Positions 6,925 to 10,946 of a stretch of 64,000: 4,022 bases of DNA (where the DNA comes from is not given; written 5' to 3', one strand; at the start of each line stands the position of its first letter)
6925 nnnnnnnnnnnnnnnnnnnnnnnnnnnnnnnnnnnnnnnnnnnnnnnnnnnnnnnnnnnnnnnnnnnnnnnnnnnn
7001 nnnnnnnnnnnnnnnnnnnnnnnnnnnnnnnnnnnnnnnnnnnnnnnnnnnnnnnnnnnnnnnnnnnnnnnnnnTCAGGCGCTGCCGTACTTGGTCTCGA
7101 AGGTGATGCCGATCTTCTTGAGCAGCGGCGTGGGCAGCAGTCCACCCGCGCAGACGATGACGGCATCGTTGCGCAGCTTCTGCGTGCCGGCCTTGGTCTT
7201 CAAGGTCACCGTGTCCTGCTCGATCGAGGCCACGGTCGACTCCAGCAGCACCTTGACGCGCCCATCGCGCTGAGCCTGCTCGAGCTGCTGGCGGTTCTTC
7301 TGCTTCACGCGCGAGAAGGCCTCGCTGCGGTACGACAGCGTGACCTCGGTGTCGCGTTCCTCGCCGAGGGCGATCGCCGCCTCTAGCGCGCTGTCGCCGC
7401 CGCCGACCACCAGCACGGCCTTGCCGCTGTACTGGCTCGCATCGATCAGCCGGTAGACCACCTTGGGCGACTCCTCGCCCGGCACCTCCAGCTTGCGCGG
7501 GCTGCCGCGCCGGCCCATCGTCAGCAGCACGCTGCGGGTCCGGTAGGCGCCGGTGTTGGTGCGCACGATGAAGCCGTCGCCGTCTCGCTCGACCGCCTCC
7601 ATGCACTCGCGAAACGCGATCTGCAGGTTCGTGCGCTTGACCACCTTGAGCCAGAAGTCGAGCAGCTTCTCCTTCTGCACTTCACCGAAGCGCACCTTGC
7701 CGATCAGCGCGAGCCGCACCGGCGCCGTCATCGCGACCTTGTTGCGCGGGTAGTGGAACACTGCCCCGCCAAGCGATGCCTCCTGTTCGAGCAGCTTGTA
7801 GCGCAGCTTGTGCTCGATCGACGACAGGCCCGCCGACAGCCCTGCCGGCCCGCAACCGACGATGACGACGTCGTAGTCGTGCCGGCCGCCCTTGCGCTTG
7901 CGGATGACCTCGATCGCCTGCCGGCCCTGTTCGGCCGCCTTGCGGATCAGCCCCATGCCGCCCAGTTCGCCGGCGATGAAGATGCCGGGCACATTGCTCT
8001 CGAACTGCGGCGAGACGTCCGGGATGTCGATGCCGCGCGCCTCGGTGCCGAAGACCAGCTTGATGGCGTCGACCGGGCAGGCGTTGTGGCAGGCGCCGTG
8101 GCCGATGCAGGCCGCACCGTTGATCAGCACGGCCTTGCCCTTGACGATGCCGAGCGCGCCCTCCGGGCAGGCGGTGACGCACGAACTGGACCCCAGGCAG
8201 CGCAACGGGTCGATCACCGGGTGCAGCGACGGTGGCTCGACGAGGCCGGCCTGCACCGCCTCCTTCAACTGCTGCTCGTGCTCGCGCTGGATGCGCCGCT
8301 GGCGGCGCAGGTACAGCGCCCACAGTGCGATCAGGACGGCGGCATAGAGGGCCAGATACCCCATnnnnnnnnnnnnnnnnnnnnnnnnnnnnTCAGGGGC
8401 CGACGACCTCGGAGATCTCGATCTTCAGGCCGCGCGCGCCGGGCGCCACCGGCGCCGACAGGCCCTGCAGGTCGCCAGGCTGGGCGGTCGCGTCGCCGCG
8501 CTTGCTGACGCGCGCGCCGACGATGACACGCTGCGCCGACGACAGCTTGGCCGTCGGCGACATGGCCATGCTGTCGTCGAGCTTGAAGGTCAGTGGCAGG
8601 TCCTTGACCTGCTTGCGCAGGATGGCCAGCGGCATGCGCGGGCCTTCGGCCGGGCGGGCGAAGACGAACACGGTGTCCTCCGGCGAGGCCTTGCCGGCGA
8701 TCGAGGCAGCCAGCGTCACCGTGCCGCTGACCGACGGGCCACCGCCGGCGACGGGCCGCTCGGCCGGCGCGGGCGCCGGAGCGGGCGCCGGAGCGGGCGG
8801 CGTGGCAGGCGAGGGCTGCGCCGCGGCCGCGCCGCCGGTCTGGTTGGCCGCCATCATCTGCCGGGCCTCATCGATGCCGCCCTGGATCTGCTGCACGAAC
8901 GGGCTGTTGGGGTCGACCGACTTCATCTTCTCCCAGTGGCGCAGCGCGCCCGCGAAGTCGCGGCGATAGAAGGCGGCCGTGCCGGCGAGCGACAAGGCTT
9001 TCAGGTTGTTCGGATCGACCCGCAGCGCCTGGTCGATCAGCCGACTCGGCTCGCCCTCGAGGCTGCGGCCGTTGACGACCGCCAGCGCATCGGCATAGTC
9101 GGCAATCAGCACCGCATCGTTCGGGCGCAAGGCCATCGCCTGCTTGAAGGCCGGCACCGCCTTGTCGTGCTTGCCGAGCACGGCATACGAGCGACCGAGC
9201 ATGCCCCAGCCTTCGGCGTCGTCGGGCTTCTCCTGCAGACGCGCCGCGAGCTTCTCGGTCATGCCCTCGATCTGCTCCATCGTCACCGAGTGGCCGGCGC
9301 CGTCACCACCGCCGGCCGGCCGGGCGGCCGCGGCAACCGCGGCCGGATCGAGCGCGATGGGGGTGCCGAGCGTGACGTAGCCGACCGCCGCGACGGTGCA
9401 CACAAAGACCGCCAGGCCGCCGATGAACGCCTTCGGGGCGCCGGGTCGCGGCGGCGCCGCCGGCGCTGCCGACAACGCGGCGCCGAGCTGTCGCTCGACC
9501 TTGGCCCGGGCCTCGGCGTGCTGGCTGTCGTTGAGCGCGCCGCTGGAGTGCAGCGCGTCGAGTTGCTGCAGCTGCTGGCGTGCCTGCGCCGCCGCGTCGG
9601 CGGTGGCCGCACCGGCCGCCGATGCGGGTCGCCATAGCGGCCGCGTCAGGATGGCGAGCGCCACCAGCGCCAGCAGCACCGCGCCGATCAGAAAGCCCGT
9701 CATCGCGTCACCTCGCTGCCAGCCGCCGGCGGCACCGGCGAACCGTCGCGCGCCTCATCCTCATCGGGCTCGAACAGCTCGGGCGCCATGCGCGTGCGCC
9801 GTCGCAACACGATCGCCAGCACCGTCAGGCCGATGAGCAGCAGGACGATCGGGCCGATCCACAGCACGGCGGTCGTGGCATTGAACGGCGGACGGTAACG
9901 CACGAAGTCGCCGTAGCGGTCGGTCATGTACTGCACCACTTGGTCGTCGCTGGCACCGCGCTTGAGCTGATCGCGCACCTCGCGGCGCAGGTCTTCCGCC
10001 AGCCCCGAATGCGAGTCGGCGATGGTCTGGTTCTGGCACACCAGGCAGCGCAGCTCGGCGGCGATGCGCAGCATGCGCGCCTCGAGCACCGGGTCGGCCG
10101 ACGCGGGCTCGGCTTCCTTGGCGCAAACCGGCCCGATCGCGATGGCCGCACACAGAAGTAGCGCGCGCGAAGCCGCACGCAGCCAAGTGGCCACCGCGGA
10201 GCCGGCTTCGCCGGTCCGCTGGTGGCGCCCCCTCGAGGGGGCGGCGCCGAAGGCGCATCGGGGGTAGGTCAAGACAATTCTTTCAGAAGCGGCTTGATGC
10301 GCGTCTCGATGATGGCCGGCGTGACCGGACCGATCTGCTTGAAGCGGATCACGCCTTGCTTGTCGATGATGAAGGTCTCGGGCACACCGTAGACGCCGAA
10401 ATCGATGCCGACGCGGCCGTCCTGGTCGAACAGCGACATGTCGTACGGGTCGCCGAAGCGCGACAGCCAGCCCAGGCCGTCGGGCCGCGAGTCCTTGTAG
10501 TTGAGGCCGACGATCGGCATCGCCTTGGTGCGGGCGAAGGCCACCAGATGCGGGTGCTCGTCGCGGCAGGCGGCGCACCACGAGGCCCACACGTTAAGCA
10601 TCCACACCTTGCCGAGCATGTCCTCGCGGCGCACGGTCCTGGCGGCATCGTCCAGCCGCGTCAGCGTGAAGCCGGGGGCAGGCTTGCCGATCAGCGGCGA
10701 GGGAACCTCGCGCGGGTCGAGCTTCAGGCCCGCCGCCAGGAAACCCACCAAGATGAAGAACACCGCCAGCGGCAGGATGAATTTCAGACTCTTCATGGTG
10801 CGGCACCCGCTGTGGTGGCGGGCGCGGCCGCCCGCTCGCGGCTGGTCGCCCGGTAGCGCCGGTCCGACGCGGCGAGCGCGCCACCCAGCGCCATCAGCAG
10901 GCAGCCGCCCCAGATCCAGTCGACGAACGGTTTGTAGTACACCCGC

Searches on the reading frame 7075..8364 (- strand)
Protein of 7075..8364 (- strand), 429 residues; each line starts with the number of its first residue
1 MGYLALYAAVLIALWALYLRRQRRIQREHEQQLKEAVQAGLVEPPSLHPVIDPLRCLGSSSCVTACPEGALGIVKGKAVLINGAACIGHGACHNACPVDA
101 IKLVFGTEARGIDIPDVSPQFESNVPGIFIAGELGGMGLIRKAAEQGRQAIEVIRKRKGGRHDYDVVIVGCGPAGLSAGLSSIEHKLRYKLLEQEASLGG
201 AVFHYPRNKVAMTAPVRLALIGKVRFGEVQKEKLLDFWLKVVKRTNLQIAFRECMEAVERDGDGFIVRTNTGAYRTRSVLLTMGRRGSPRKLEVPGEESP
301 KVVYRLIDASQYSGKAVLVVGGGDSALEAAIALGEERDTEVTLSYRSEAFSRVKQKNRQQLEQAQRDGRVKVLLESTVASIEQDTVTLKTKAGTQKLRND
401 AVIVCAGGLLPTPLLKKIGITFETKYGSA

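Call 13: search_protein_families(library=pfam, proteins=[window:7075-8364:-], max_evalue=0.001)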
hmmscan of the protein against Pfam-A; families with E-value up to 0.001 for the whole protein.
window:7075-8364:- (429 aa): 17 families
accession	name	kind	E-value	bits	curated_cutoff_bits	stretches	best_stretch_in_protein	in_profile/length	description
PF13738.12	Pyr_redox_3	-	8.8e-40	137.3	30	1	167-422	1-281/305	Pyridine nucleotide-disulphide oxidoreductase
PF07992.20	Pyr_redox_2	-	6.9e-24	85.2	26.1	1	164-422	1-251/291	Pyridine nucleotide-disulphide oxidoreductase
PF03486.20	HI0933_like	-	9.1e-12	45.4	50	0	165-199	2-36/244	HI0933-like protein Rossmann domain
PF13237.11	Fer4_10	-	2.8e-10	40.4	25.5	1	48-97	1-53/53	4Fe-4S dicluster domain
PF12797.12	Fer4_2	-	4.3e-09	36.2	24.5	1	48-68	2-22/22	4Fe-4S binding domain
PF12838.12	Fer4_7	-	2.2e-08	34.9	27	0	86-118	2-34/52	4Fe-4S dicluster domain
PF12837.12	Fer4_6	-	3.1e-08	33.6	25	1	48-71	1-24/24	4Fe-4S binding domain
PF01946.23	Thi4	-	9.9e-08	31.9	26.2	1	164-202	18-57/235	Thi4 family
PF14697.11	Fer4_21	-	4.6e-07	30.3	35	1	50-103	2-59/59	4Fe-4S dicluster domain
PF00070.33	Pyr_redox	-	4.8e-07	30.6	22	1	317-387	2-72/82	Pyridine nucleotide-disulphide oxidoreductase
PF00037.32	Fer4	-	5.4e-07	29.6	21.1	0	81-102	3-24/24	4Fe-4S binding domain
PF00890.30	FAD_binding_2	-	3.5e-06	26.9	20.4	1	165-202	1-38/414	FAD binding domain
PF01266.30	DAO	-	1.3e-05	25.3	27.9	0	361-413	156-208/353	FAD dependent oxidoreductase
PF13450.12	NAD_binding_8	-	2.2e-05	25.1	21.9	0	168-213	1-46/68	NAD(P)-binding Rossmann-like domain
PF13434.12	Lys_Orn_oxgnase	-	3.7e-05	23.5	21.3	0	248-353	111-228/339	L-lysine 6-monooxygenase/L-ornithine 5-monooxygenase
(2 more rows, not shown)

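Call 48: search_protein_families(library=ncbifam, proteins=[window:7075-8364:-], max_evalue=0.001)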
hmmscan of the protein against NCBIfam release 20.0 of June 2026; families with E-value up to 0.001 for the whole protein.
window:7075-8364:- (429 aa): 97 families (the best 25 are shown)
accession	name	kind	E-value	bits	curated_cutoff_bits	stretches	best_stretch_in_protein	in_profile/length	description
TIGR04018.1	Bthiol_YpdA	hypoth_equivalog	7e-46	156.5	339.9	1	165-425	1-264/316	YpdA family putative bacillithiol disulfide reductase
TIGR01292.1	TRX_reduct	equivalog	6.2e-20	71.2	343.45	1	164-388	1-214/300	thioredoxin-disulfide reductase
TIGR03140.1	AhpF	equivalog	5.4e-15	54.9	502.9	1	125-334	171-372/515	alkyl hydroperoxide reductase subunit F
TIGR03143.1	AhpF_homolog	hypoth_equivalog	8.9e-14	51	687.65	1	164-359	5-187/555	putative alkyl hydroperoxide reductase F subunit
TIGR00275.1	TIGR00275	subfamily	3.8e-13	49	183.8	0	232-289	106-163/401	aminoacetone oxidase family FAD-binding enzyme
NF040770.1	hetero_SS_HdrA2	exception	7.3e-13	47.5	1100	1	35-109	558-631/777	CoB-CoM heterodisulfide reductase HdrA2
NF040505.1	ArsO_flavin_mono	equivalog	8.6e-13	48.4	425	1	164-330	1-176/346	ArsO family NAD(P)H-dependent flavin-containing monooxygenase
NF003585.0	PRK05249.1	equivalog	1.6e-12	46.8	465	1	162-204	5-47/464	Si-specific NAD(P)(+) transhydrogenase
NF009410.0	PRK12771.1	subfamily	2.9e-12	45.9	516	1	56-105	514-564/566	NAD(P)-binding protein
TIGR01350.1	lipoamide_DH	equivalog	1.3e-10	40.6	408.8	1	273-424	129-285/461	dihydrolipoyl dehydrogenase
NF045599.1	bili_reduct_long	exception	7.6e-10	37.6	750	1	144-408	365-599/641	bilirubin reductase, long form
TIGR02179.1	PorD_KorD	subfamily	1.3e-09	38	60.05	1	47-104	18-75/78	2-oxoacid:acceptor oxidoreductase, delta subunit, pyruvate/2-ketoisovalerate family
NF040864.1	HgcB_ferredoxin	equivalog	1.9e-09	37.3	99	1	53-106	13-66/93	mercury methylation ferredoxin HgcB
NF041087.1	bile_acid_BaiCD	equivalog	1.2e-08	33.6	825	1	279-407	468-596/642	bile acid Fe-S flavoenzyme BaiCD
TIGR02700.1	flavo_MJ0208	hypoth_equivalog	2.6e-08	33.4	251.35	1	50-104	144-197/234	dihydromethanopterin reductase (acceptor)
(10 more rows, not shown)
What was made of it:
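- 7075..8364 (-): Membrane-anchored Fe-S flavoprotein, 429 aa. It has an N-terminal TM helix, a six-Cys ferredoxin-like domain and a TrxR/YpdA-like FAD/NAD(P)H fold with two Rossmann motifs. It is the last gene of the co-directional array, and a terminator-like hairpin follows at 7051-7037. Pfam and NCBIfam (calls 13, 48).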

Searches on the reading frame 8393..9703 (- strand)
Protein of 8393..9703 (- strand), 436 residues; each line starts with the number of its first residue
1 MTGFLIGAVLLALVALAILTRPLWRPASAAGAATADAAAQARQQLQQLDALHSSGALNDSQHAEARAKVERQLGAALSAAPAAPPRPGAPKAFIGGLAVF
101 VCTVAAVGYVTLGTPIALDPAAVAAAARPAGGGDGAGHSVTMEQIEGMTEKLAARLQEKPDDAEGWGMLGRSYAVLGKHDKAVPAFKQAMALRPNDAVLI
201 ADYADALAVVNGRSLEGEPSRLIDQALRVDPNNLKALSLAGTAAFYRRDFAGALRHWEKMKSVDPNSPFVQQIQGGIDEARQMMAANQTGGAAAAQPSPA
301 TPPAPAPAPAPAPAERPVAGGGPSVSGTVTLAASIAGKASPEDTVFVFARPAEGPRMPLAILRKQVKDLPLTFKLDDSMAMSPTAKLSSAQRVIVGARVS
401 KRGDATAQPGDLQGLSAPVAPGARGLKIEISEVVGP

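Call 13: search_protein_families(library=pfam, proteins=[window:8393-9703:-], max_evalue=0.001)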
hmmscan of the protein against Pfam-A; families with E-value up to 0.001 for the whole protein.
window:8393-9703:- (436 aa): 7 families
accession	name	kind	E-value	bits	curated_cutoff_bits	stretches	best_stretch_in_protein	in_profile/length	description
PF23892.1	Ig_CycH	-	1.4e-35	121.8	27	1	327-424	3-100/108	Cytochrome c-type biogenesis protein H Ig-like domain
PF23914.1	TPR_CcmH_CycH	-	9.2e-27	94.3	42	1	136-263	23-150/158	Cytochrome c-type biogenesis protein H TPR domain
PF07719.23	TPR_2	-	1.8e-11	43.7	27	1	163-196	1-34/34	Tetratricopeptide repeat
PF00515.34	TPR_1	-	7.9e-10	38.6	27.8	1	163-196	1-34/34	Tetratricopeptide repeat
PF13431.12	TPR_17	-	2.1e-07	31.1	24.4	0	159-182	9-32/34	Tetratricopeptide repeat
PF13181.12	TPR_8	-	7.2e-05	23.1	25.7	1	163-196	1-34/34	Tetratricopeptide repeat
PF13414.12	TPR_11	-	0.00028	20.9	26.8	0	170-197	1-28/42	TPR repeat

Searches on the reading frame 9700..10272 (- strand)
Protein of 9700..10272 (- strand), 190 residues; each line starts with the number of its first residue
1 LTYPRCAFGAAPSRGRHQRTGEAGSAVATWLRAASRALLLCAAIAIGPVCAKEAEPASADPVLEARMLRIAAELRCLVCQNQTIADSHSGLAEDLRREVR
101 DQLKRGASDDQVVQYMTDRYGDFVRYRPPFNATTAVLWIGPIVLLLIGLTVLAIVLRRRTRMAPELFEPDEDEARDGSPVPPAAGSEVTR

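Call 59: search_protein_families(library=pfam, proteins=[window:9700-10272:-], max_evalue=1)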
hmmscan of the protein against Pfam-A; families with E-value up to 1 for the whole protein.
window:9700-10272:- (190 aa): 3 families
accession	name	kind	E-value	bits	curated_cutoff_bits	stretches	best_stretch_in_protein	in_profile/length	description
PF03918.19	CcmH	-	9.8e-48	161.5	25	1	40-166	2-128/143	Cytochrome C biogenesis protein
PF07589.16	PEP-CTERM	-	0.11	13.1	20.7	1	143-159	7-24/24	PEP-CTERM motif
PF19451.5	DUF5989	-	0.29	11.7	27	1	136-164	16-43/49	Family of unknown function (DUF5989)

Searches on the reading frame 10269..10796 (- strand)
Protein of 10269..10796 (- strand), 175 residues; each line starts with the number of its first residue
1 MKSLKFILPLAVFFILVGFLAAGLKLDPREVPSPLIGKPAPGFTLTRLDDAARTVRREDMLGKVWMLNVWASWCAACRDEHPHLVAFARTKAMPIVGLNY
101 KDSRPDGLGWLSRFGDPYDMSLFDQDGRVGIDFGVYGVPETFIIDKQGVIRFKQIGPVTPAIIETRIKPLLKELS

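Call 13: search_protein_families(library=pfam, proteins=[window:10269-10796:-], max_evalue=0.001)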
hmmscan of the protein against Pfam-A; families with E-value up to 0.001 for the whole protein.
window:10269-10796:- (175 aa): 3 families
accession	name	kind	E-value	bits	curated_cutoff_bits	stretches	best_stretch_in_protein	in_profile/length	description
PF08534.16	Redoxin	-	2.9e-15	56.8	26.6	1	37-159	3-137/148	Redoxin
PF00578.27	AhpC-TSA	-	3.3e-15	56.6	26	1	36-152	1-123/124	AhpC/TSA family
PF13905.12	Thioredoxin_8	-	0.00095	19.9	27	0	62-148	1-92/94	Thioredoxin-like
